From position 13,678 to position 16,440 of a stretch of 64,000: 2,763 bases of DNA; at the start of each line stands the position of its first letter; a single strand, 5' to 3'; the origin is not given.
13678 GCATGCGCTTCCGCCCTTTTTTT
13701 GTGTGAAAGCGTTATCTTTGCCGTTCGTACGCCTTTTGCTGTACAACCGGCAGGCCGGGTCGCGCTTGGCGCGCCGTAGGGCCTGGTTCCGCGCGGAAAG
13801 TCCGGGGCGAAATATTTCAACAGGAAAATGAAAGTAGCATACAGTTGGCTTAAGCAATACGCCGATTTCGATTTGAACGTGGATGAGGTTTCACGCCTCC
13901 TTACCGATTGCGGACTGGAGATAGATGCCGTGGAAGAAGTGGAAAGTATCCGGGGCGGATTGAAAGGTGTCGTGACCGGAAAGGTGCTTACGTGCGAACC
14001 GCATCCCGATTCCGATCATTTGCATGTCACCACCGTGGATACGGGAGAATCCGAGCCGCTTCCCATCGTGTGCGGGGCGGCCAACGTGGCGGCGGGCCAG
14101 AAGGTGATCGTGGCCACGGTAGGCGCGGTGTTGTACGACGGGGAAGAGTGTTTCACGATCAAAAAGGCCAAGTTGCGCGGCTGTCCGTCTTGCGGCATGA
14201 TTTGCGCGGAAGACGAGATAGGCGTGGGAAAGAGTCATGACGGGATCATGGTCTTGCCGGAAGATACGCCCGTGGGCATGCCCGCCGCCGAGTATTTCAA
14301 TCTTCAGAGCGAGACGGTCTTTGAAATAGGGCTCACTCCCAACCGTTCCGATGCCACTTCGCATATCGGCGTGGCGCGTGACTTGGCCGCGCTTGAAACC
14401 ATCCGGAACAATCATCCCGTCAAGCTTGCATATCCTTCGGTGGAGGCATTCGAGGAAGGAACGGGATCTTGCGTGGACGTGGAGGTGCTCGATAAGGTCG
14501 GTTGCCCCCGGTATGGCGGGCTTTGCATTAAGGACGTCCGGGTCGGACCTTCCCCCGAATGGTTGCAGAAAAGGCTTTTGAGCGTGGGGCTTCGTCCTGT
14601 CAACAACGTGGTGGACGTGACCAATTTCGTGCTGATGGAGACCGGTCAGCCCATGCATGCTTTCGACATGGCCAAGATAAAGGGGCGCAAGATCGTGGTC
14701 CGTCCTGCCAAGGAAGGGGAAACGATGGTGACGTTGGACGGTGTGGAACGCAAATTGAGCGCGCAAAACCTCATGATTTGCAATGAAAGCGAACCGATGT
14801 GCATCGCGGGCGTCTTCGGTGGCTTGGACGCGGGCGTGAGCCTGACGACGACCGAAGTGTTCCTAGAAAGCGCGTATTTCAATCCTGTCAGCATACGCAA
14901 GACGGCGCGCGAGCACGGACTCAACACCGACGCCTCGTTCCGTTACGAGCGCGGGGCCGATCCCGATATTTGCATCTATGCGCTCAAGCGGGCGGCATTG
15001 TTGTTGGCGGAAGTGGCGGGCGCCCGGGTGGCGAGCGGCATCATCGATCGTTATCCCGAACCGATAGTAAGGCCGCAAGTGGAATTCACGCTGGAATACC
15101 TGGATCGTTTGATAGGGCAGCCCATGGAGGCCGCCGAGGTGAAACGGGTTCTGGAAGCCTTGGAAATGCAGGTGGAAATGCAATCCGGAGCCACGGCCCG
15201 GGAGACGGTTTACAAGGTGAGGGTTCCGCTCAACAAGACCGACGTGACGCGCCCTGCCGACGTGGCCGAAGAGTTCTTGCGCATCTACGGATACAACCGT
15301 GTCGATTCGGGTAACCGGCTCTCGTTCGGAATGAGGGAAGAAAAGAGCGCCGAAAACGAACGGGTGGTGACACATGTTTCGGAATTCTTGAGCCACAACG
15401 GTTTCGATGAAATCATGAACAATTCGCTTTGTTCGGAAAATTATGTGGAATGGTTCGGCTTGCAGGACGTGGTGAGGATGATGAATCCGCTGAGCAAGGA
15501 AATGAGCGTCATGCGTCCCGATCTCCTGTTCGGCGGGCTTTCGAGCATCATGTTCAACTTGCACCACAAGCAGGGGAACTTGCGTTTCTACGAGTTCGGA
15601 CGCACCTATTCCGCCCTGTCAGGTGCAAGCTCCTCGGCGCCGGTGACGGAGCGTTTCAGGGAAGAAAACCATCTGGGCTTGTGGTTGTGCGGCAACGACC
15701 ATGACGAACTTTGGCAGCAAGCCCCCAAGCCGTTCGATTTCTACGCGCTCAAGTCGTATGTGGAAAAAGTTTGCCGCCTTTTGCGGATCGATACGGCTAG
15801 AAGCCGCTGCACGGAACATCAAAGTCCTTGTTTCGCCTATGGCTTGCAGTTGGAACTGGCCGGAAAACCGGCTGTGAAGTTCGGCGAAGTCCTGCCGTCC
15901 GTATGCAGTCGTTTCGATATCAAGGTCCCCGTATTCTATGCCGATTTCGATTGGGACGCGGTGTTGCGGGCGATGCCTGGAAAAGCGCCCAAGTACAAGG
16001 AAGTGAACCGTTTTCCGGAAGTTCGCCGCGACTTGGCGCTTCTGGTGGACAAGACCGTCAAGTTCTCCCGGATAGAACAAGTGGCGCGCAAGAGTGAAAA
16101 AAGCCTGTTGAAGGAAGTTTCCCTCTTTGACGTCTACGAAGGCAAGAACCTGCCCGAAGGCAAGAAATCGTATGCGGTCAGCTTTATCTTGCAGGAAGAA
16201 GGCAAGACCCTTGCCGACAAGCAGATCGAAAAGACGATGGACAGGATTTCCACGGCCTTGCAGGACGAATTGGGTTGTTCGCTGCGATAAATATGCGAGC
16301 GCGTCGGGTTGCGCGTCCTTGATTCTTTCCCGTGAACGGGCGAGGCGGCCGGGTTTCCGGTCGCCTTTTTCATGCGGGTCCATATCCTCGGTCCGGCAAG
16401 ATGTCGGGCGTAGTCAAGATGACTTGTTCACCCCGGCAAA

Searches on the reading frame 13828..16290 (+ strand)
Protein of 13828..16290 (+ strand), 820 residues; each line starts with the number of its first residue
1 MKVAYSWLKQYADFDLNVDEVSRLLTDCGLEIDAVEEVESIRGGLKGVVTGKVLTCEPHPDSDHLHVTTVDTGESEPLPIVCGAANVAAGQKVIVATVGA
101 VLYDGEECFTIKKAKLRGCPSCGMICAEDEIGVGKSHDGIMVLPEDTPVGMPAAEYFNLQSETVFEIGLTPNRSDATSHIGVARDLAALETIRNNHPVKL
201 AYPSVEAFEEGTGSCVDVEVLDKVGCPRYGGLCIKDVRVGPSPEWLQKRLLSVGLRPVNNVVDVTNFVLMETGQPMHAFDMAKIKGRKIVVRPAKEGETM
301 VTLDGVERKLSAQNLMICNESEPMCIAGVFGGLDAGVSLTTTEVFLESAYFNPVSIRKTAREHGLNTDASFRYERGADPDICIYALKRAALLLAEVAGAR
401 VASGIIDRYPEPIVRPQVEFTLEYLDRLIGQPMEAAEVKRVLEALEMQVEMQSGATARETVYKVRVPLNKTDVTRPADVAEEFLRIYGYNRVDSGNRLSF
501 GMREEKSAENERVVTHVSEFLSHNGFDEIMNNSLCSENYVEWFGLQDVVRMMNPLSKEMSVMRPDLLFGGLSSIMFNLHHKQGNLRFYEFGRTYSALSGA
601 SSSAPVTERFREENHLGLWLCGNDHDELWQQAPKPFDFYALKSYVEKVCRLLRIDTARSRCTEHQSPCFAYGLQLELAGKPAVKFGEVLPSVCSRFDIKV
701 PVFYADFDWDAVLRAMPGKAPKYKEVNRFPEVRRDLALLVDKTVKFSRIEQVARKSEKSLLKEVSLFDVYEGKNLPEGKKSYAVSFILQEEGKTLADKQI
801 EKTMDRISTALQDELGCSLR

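Call 10: search_protein_families(library=pfam, proteins=[window:13828-16290:+], max_evalue=0.01)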
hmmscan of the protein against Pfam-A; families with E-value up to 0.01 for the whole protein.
window:13828-16290:+ (820 aa): 5 families
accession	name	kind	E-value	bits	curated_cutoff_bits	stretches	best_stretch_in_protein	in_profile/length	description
PF03483.22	B3_4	-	7.4e-69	231.2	29.3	1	226-398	2-174/174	B3/4 domain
PF17759.6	tRNA_synthFbeta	-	2.4e-40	138.7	22.4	1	504-709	12-214/214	Phenylalanyl tRNA synthetase beta chain CLM domain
PF03147.19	FDX-ACB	-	4.2e-29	101.3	31.1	1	728-820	2-94/94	Ferredoxin-fold anticodon binding domain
PF01588.26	tRNA_bind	-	3.7e-22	78.7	27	1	48-151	1-95/96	Putative tRNA binding domain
PF03484.21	B5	-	4.8e-18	65.6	28.6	1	418-489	1-67/67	tRNA synthetase B5 domain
